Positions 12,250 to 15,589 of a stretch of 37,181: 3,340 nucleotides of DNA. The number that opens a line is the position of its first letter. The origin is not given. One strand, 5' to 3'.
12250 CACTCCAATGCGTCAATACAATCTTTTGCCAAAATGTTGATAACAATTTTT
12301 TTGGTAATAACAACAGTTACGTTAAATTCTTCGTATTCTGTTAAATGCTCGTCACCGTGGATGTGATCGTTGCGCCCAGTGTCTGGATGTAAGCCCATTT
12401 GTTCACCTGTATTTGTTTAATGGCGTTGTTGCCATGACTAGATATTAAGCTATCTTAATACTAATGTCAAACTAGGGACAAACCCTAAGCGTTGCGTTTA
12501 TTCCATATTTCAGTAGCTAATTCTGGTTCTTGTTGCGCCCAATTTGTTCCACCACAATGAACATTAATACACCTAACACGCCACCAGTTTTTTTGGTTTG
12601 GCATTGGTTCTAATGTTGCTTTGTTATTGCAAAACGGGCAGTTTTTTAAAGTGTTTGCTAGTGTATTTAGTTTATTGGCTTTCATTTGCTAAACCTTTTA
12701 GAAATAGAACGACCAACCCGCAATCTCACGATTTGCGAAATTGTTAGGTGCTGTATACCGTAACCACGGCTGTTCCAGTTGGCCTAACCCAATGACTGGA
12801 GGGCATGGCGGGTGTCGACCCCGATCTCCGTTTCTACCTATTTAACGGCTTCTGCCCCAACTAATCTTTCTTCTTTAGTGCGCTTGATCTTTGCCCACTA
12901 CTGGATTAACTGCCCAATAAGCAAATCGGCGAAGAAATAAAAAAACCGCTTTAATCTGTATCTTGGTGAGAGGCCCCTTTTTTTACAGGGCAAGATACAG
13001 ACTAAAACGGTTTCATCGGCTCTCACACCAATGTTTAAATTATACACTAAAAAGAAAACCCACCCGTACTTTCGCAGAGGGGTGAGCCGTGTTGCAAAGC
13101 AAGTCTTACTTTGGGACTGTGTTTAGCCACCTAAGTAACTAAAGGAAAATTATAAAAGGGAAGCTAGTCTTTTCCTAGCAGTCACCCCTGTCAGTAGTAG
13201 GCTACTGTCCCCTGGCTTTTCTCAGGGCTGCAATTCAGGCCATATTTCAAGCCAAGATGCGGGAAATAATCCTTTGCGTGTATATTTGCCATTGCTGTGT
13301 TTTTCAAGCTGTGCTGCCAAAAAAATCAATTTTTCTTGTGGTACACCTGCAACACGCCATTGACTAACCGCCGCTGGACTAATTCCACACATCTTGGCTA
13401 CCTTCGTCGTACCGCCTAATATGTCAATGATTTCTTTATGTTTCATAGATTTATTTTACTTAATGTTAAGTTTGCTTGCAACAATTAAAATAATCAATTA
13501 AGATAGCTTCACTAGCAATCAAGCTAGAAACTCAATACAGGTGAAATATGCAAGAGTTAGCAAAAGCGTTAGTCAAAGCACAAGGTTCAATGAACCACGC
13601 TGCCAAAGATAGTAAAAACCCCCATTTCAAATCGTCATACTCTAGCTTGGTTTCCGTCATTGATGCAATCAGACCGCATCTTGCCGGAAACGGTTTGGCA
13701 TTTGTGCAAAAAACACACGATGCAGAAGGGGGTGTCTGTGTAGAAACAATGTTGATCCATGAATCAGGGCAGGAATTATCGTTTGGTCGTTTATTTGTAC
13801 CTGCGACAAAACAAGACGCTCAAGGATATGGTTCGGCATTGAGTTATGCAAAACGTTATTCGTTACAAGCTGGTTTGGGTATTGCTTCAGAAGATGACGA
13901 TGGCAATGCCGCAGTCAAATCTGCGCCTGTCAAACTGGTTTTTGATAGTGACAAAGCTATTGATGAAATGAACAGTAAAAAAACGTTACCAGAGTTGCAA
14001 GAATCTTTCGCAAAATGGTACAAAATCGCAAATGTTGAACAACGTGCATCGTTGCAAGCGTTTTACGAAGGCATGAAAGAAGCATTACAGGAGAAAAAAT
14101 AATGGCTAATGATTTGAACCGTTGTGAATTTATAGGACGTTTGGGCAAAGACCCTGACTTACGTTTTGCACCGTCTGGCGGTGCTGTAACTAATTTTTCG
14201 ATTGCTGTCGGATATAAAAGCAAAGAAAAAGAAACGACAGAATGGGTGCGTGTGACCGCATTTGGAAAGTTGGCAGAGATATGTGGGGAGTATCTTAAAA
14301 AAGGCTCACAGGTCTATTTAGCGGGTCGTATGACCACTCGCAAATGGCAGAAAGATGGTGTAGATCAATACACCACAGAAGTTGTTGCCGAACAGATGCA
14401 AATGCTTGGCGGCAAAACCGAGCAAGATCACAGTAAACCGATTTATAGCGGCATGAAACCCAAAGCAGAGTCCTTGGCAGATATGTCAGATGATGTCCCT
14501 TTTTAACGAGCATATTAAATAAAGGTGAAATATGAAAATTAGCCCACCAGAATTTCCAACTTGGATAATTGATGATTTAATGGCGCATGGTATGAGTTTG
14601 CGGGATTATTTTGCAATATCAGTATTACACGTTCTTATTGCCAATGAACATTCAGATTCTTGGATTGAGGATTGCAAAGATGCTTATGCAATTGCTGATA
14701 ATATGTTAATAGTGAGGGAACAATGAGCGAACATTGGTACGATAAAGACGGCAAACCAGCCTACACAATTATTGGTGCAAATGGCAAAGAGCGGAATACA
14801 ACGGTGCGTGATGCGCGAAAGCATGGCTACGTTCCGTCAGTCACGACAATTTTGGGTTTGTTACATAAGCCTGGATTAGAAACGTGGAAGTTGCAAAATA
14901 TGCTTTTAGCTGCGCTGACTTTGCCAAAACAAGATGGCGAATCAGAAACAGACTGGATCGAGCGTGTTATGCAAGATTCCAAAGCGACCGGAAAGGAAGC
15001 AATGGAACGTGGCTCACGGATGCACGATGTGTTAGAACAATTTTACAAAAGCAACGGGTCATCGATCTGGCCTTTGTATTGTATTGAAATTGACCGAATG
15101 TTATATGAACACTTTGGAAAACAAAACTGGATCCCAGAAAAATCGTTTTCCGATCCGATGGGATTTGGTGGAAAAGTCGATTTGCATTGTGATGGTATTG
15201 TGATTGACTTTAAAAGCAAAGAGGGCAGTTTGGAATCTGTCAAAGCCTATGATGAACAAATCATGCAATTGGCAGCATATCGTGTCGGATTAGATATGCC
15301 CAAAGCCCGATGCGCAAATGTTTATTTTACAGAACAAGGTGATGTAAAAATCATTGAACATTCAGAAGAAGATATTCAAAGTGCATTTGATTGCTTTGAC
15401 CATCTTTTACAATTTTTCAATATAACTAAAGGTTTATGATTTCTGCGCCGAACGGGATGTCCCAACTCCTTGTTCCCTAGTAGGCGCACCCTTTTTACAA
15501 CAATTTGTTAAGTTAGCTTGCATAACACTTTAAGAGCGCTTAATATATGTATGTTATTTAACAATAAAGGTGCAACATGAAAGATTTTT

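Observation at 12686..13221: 535-nt ORF-free, highly structured leader with tandem terminators between the cro-like gene and everything downstream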

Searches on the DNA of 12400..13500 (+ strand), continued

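Call 75: search_with_rna_model(model_id=R1, sources=[L114, L115], max_evalue=1, show_alignments=1)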
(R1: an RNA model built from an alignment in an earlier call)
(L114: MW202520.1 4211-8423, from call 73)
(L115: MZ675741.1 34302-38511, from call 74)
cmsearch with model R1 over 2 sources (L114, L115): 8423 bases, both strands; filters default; matches with E-value up to 1: 1.
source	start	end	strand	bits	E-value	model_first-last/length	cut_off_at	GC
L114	2311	2445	+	26.6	6.2e-05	1-123/123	no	0.43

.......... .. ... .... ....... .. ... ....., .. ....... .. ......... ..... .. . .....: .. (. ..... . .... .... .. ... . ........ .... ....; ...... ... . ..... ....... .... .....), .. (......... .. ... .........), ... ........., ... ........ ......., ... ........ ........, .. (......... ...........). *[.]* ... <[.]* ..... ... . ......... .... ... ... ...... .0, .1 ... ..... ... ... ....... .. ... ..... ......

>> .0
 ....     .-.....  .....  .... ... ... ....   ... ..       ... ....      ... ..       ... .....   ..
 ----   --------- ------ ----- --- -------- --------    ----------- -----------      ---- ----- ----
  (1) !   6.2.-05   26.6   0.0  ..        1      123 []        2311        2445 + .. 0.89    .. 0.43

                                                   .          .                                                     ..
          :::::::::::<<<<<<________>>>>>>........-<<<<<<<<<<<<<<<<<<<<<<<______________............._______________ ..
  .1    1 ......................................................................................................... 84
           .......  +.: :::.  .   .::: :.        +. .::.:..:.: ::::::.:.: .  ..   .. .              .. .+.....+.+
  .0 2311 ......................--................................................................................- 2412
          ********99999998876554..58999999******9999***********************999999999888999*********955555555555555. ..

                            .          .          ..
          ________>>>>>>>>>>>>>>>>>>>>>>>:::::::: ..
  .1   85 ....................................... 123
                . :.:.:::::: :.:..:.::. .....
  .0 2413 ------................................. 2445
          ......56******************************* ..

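Call 77: search_rna_families(sources=[L036, L059, L060, L058], threshold=evalue, max_evalue=1)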
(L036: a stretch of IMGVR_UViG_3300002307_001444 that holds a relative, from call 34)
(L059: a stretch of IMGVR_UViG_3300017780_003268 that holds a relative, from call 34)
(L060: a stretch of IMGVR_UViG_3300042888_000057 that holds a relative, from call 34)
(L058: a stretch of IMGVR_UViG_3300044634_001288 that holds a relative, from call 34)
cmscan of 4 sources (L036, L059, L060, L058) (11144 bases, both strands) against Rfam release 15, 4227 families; matches with E-value up to 1: 3.
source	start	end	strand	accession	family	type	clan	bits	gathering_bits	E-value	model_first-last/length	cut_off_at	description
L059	1165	1290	+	RF02932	Betaproteobacteria-1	Gene; sRNA;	-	82.4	49.4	2.1e-14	1-120/120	no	Betaproteobacteria-1 RNA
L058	1758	1841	+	RF04346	Plastid-ccsA-ndhD-1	Cis-reg;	CL00154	25.6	48.5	0.13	1-57/57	no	Plastid-ccsA-ndhD-1 3UTR RNA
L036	1942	2051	+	RF04117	MIR5200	Gene; miRNA;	-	24.9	70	0.25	1-92/92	no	MIR5200 microRNA precursor family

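Call 78: search_rna_families(sources=[L059, L063, L032], threshold=gathering, show_alignments=2)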
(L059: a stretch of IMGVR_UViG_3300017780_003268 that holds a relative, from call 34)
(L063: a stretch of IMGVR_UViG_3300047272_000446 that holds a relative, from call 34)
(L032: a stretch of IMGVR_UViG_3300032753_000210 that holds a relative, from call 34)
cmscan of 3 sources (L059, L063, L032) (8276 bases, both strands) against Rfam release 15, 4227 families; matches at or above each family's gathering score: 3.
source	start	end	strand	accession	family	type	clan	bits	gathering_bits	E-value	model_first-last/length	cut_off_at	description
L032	1981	2105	+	RF02932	Betaproteobacteria-1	Gene; sRNA;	-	83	49.4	1.2e-14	1-120/120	no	Betaproteobacteria-1 RNA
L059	1165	1290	+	RF02932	Betaproteobacteria-1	Gene; sRNA;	-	82.4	49.4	1.6e-14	1-120/120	no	Betaproteobacteria-1 RNA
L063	1276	1401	+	RF02932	Betaproteobacteria-1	Gene; sRNA;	-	81.1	49.4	3.1e-14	1-120/120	no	Betaproteobacteria-1 RNA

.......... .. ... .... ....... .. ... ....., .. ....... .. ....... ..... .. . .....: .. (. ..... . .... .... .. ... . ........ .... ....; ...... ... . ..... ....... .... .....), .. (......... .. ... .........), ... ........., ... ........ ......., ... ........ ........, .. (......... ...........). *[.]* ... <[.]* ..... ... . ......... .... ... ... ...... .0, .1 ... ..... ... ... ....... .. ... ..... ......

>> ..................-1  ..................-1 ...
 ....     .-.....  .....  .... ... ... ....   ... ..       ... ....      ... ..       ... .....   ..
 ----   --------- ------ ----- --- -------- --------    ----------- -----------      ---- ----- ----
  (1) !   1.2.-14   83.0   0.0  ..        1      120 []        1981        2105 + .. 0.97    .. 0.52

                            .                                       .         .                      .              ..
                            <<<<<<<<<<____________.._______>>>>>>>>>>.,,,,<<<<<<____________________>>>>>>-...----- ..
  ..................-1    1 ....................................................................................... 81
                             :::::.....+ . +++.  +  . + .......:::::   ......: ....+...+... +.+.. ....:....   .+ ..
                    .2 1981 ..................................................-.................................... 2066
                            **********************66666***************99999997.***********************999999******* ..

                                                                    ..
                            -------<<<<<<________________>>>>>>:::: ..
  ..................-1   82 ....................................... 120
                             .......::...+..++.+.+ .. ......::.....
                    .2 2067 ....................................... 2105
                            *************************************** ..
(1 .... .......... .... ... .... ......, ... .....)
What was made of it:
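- On Betaproteobacteria-1 RNA (RF02932): Met in relatives L032, L059 and L063 at the equivalent position (call 78).
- Closest known: Betaproteobacteria-1 RNA. Same: It occupies exactly the slot downstream of the switch unit in three relatives, at 81-83 bits against a gathering score of 49.4 (calls 77, 78).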

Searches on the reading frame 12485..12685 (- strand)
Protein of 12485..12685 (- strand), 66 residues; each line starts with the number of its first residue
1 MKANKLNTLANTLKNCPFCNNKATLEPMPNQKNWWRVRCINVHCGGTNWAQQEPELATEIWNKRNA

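Call 23: search_protein_families(library=pfam, proteins=[window:12485-12685:-], max_evalue=0.01)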
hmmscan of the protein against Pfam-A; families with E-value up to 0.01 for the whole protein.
window:12485-12685:- (66 aa): 1 family
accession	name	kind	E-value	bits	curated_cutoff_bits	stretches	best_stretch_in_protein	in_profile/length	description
PF14354.12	Lar_restr_allev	-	1.4e-07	32.1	28.6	1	12-65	2-58/58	Restriction alleviation protein Lar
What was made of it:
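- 12485..12685 (-): Lar-like restriction-alleviation gene. This is the only protein gene whose transcription may depend on read-through of SL2. Pfam Lar_restr_allev 1.4e-7 (call 23).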

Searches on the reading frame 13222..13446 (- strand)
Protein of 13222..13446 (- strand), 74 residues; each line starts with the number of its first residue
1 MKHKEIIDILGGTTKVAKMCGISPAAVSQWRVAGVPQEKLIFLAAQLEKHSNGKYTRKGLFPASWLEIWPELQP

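Call 17: find_related_loci(query=window:13225-13446:-, collection=viral_contigs, flank=2500)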
Query seq(74 aa) (74 aa) in viral_contigs; peptide patterns used: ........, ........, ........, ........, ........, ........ (x = any residue, [..] = any of these).
52 stretches matched a pattern; 6 encode a relative of the query (tblastn E <= 1e-3); 6 distinct loci.
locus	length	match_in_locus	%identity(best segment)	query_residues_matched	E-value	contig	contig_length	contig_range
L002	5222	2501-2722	97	1-74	2e-46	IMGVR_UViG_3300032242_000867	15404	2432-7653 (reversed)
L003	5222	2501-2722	95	1-74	1e-44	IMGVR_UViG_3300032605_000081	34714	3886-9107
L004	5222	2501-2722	95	1-74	1e-44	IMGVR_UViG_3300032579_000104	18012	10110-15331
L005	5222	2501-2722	85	1-74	9e-42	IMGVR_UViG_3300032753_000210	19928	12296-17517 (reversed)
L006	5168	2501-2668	43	2-57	2e-11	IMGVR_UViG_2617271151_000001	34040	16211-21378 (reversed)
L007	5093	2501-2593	52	43-73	8e-7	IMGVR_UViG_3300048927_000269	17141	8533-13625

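Call 20: find_related_loci(query=window:13225-13446:-, collection=genome_contigs, flank=3000)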
Query seq(74 aa) (74 aa) in genome_contigs; peptide patterns used: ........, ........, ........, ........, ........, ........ (x = any residue, [..] = any of these).
191 stretches matched a pattern, but none encodes a relative of the query by tblastn (E <= 1e-3).
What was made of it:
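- Tried and rejected: A single-protein genome scan found nothing (call 20).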

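Call 22: find_related_loci(query=A1, collection=metagenome_contigs, flank=2500)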
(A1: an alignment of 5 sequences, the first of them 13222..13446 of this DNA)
Query A1 (74 aa) in metagenome_contigs; peptide patterns used: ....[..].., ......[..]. (x = any residue, [..] = any of these).
599 stretches matched a pattern (row limit reached: there are more); 11 encode a relative of the query (tblastn E <= 1e-3); 11 distinct loci.
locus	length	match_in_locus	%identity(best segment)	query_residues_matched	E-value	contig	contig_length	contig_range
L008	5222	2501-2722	95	1-74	1e-44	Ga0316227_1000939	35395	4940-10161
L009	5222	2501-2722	85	1-74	1e-41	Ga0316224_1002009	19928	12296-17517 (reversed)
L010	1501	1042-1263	62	1-74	3e-31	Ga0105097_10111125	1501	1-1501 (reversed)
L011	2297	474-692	64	1-73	5e-31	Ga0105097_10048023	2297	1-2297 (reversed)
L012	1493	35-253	64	1-73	2e-30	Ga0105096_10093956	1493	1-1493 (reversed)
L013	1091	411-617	61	6-74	1e-28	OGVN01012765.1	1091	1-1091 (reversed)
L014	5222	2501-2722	54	1-74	2e-26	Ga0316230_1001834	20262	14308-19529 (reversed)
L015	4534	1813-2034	54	1-74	2e-26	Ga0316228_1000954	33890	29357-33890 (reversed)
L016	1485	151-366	58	1-72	5e-26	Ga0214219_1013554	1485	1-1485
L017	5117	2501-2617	64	5-43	5e-11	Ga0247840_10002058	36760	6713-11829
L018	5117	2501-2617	64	5-43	5e-11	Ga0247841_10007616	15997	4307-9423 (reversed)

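Call 23: search_protein_families(library=pfam, proteins=[window:13222-13446:-], max_evalue=0.01)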
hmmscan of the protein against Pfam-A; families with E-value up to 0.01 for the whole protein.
window:13222-13446:- (74 aa): 2 families
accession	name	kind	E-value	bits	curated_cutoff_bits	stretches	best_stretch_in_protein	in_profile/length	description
PF14549.12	P22_Cro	-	3.1e-10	40.1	30.2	1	2-54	1-48/60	DNA-binding transcriptional regulator Cro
PF15943.11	YdaS_toxin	-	1.1e-09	38.4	30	1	5-62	3-58/65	Bacterial toxin YdaS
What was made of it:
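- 13222..13446 (-): cro-like HTH gene (74 aa). Pfam P22_Cro 3e-10 and YdaS_toxin 1e-9 (call 23).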

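Call 34: find_related_loci(query=A3, collection=viral_contigs, flank=1500)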
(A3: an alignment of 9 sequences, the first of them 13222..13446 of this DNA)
Query A3 (74 aa) in viral_contigs; peptide patterns used: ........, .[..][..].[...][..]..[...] (x = any residue, [..] = any of these).
272 stretches matched a pattern; 250 encode a relative of the query (tblastn E <= 1e-3); the best 80 are kept; 80 distinct loci.
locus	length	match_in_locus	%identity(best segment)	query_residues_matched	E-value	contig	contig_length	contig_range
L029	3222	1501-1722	97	1-74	2e-45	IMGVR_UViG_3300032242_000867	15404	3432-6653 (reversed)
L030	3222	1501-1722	95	1-74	8e-44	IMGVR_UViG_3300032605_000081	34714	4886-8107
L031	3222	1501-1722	95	1-74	8e-44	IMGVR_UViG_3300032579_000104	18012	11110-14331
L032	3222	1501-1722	85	1-74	7e-41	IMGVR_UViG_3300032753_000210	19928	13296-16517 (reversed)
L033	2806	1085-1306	81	1-74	2e-39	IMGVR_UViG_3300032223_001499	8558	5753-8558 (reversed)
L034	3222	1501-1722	80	1-74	1e-38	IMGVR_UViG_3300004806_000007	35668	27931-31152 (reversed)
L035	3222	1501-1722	80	1-74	1e-38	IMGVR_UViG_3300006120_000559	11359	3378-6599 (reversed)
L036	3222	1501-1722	78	1-74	2e-38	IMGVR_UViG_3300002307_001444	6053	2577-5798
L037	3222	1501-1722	78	1-74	2e-38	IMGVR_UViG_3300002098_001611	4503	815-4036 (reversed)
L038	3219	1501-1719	68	1-73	4e-33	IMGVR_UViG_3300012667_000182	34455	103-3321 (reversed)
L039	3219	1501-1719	68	1-73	7e-33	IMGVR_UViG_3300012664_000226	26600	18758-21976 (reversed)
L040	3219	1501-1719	67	1-73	3e-32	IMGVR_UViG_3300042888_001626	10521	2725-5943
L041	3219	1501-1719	67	1-73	3e-32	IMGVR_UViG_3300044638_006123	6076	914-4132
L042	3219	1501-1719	67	1-73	6e-32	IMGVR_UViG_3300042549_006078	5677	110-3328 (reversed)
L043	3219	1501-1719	67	1-73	7e-32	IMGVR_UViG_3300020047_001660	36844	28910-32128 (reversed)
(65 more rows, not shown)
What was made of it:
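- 13222..13446 (-): Used as the anchor to collect relatives (calls 17, 22, 34).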

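Call 35: find_related_loci(query=A3, collection=genome_contigs, flank=1500)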
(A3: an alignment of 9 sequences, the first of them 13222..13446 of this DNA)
Query A3 (74 aa) in genome_contigs; peptide patterns used: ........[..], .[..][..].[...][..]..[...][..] (x = any residue, [..] = any of these).
31 stretches matched a pattern; 4 encode a relative of the query (tblastn E <= 1e-3); 4 distinct loci.
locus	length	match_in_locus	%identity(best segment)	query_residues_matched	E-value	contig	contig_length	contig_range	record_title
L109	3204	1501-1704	53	5-72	2e-23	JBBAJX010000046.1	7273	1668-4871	MAG: Sediminibacterium sp. isolate EUL_022 ctg46-EUL_022, whole genome shotgun sequence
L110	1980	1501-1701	51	6-72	4e-23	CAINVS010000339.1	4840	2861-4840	MAG: uncultured Bacteroidetes bacterium isolate Ja_bin-6113 genome assembly, contig: bin-6113:339/721, whole genome shot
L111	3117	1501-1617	56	5-43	4e-13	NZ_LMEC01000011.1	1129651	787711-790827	Massilia sp. Root418 contig_2, whole genome shotgun sequence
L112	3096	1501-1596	63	6-37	1e-10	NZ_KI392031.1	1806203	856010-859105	Oxalobacter paraformigenes strain HOxBLS supercont2.2, whole genome shotgun sequence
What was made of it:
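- Tried and rejected: The alignment-based scan gave only MAG contigs and weak hits (call 35), so the host remains unknown.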

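Call 72: search_dna_similar(query=window:13225-13446:-, collection=phages, mode=protein, max_rows=40, max_evalue=0.001)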
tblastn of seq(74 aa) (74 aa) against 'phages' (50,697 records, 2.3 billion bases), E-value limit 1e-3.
Records with a match: 16; places in all: 16; records where one place covers at least 80% of the query: 14.
Best place of each record, by identity: 80-90% 1; <60% 15.
By first word of the organism name: Acinetobacter 6; Ralstonia 4; Caudoviricetes 2; Acidovorax 1; Xanthomonas 1; Bacteriophage 1; Pseudomonas 1.
By host as written in the record: - 7; Ralstonia solanacearum 3; Acinetobacter baumannii 1656-2 1; Acinetobacter baumannii Ab105 1; Acinetobacter baumannii 1; Ralstonia solanacearum R300, UW27 1; Paracidovorax oryzae 1; Xanthomonas campestris pv. campestris strain Ram 3-1 1.
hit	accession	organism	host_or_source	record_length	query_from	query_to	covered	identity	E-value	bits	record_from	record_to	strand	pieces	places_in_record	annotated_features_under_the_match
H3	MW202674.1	Caudoviricetes sp.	Manatee Spring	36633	1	74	100%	85.1%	5e-37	135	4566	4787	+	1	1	hypothetical protein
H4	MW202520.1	Caudoviricetes sp.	Manatee Spring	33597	1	73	99%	56.2%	5e-20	87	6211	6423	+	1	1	putative antitoxin of bacterial toxin-antitoxin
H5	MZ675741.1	Acinetobacter phage Ab1656-2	Acinetobacter baumannii 1656-2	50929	1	74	100%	44.6%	2e-9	57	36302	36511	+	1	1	Cro protein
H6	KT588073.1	Acinetobacter phage Ab105-3phi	Acinetobacter baumannii Ab105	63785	1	74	100%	44.6%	2e-9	57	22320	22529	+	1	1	hypothetical protein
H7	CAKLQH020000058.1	Acinetobacter phage MD-2021a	not known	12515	1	74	100%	43.2%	2e-9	57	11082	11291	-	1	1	Uncharacterized protein conserved in bacteria, prophage-related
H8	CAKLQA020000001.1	Acinetobacter phage MD-2021a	not known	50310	1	74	100%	43.2%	2e-9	57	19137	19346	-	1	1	Uncharacterized protein conserved in bacteria, prophage-related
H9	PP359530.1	Acinetobacter phage vB_AbaSI_1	Acinetobacter baumannii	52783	1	74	100%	43.2%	2e-9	57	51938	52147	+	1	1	Cro/CI family transcriptional regulator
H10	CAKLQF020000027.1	Acinetobacter phage MD-2021a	not known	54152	1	74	100%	43.2%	2e-9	57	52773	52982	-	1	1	Uncharacterized protein conserved in bacteria, prophage-related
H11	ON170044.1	Ralstonia phage YO015_5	Ralstonia solanacearum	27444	1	74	100%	36.0%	2e-4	43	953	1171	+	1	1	record has no annotation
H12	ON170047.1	Ralstonia phage YO016_5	Ralstonia solanacearum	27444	1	74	100%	36.0%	2e-4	43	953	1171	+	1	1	record has no annotation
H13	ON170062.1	Ralstonia phage YO023_3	Ralstonia solanacearum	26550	1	74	100%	36.0%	2e-4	43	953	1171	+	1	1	record has no annotation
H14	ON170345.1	Ralstonia phage YO375_1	Ralstonia solanacearum R300, UW27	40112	1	74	100%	36.0%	2e-4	43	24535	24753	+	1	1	record has no annotation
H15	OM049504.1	Acidovorax phage AP1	Paracidovorax oryzae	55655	8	72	88%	35.8%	6e-5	44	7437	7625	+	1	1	hypothetical protein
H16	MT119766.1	Xanthomonas phage PBR31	Xanthomonas campestris pv. campestris ...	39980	6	65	81%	38.7%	2e-5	45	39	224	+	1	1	none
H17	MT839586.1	Bacteriophage sp.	human fecal samples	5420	1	43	58%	48.8%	1e-7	52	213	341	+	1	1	record has no annotation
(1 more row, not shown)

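Call 73: get_annotated_region(hit=H4, flank=2000)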
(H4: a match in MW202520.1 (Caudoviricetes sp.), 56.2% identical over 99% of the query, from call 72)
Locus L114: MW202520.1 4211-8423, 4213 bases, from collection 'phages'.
description: Myoviridae sp. isolate cta1H496, complete genome.
organism: Caudoviricetes sp. (NCBI taxid 2832643)
taxonomy: Viruses; Duplodnaviria; Heunggongvirae; Uroviricota; Caudoviricetes
host: -; source: Manatee Spring; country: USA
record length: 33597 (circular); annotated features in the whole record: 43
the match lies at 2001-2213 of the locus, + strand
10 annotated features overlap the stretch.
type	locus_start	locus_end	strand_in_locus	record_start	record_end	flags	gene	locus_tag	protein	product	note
CDS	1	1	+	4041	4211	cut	-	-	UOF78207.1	hypothetical protein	-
CDS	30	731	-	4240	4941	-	-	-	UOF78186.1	polB-like protein1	-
CDS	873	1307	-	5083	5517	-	-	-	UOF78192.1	single strand binding protein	-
CDS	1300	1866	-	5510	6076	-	-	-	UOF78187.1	erf superfamily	-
CDS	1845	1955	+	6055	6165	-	-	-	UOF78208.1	hypothetical protein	-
CDS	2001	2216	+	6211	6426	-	-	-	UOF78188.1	putative antitoxin of bacterial toxin-antitoxin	-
CDS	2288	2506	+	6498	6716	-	-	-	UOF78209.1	hypothetical protein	-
CDS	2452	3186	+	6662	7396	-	-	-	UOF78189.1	hypothetical protein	-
CDS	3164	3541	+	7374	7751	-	-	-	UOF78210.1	replication protein P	-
CDS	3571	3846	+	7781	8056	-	-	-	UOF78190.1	helix-turn-helix protein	-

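Call 74: get_annotated_region(hit=H5, flank=2000)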
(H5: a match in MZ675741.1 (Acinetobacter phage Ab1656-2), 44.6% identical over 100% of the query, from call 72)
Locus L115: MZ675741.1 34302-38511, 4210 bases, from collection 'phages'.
description: Acinetobacter phage Ab1656-2, complete genome.
organism: Acinetobacter phage Ab1656-2 (NCBI taxid 2897426)
taxonomy: Viruses; Duplodnaviria; Heunggongvirae; Uroviricota; Caudoviricetes; Vieuvirus
host: Acinetobacter baumannii 1656-2; source: -; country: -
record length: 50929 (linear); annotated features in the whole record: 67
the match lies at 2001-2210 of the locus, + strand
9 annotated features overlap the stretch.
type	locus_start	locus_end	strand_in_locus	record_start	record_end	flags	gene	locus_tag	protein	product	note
CDS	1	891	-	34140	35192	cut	-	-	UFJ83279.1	hypothetical protein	-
CDS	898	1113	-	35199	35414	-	-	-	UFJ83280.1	hypothetical protein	-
CDS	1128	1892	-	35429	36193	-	-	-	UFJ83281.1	LexA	LexA (CI repressor)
CDS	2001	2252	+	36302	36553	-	-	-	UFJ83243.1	Cro protein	-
CDS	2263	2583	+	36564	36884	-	-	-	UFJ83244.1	CII protein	Bacteriophage CII protein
CDS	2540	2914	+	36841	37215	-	-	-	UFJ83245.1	hypothetical protein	-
CDS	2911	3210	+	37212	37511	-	-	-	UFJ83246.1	iron-dependent transcriptional regulator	-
CDS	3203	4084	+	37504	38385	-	-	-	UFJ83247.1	replication protein O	Bacteriophage replication protein O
CDS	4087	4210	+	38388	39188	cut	-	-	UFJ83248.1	replication protein P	Replication protein P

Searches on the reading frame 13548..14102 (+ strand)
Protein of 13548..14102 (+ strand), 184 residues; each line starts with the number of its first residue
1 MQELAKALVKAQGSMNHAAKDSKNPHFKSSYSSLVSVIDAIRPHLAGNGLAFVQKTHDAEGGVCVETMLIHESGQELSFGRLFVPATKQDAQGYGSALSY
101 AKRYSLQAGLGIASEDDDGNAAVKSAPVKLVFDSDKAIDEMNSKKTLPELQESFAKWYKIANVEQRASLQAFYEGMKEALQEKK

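Call 23: search_protein_families(library=pfam, proteins=[window:13548-14102:+], max_evalue=0.01)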
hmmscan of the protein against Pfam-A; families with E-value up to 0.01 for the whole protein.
window:13548-14102:+ (184 aa): 1 family
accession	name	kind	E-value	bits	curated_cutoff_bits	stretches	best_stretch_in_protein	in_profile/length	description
PF04404.17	ERF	-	1.4e-25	90.5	25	1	5-124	2-131/153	ERF superfamily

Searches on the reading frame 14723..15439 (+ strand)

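Call 23: search_protein_families(library=pfam, proteins=[window:14723-15439:+], max_evalue=0.01)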
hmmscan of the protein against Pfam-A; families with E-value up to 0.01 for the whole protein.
window:14723-15439:+ (238 aa): 1 family
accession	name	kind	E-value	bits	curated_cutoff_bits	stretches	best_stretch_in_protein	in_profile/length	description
PF12705.13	PDDEXK_1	-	0.00045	20.7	22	0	146-193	122-172/247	PD-(D/E)XK nuclease superfamily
